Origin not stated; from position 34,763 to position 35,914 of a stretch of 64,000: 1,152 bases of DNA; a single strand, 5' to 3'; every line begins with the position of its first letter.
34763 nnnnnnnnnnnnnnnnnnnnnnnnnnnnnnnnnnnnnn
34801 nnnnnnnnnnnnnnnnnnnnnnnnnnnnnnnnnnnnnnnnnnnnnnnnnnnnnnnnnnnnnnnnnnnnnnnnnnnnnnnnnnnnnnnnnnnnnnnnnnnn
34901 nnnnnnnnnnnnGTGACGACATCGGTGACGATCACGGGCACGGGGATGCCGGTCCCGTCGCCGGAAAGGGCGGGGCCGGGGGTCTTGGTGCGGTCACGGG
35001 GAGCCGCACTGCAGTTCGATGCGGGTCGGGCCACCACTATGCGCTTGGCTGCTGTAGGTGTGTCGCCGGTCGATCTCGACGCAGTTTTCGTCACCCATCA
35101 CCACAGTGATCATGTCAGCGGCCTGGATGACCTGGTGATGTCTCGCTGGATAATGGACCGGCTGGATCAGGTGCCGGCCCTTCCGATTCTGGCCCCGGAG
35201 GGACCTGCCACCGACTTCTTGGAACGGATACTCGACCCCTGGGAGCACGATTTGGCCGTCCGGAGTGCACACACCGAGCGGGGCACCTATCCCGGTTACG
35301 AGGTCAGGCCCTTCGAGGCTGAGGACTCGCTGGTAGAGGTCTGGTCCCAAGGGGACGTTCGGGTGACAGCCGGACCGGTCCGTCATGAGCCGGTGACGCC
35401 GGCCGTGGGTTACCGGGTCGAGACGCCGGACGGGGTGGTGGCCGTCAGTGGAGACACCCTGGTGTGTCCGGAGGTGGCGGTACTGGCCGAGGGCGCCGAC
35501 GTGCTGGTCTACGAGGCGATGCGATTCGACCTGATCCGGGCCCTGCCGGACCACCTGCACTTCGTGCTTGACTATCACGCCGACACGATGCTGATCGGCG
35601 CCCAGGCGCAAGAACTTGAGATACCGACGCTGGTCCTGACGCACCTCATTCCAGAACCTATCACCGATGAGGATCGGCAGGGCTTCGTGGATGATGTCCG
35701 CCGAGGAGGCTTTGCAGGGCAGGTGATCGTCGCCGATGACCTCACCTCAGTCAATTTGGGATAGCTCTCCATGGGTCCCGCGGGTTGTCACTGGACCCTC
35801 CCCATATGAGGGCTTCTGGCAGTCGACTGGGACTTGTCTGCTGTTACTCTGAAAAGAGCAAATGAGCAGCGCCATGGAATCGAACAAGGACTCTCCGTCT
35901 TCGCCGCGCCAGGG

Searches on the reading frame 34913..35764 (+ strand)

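Call 80: search_protein_families(library=pfam, proteins=[window:34913-35764:+], max_evalue=0.001)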
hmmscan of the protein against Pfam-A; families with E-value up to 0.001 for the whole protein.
window:34913-35764:+ (283 aa): 3 families
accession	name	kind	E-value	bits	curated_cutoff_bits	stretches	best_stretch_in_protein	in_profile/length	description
PF12706.13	Lactamase_B_2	-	2.3e-15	57.1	27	1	50-244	26-199/200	Beta-lactamase superfamily domain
PF00753.33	Lactamase_B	-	1.8e-11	44.8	22.7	1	24-192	9-160/196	Metallo-beta-lactamase superfamily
PF23023.1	Anti-Pycsar_Apyc1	-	0.00018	21.5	50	1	24-75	23-74/250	Anti-Pycsar protein Apyc1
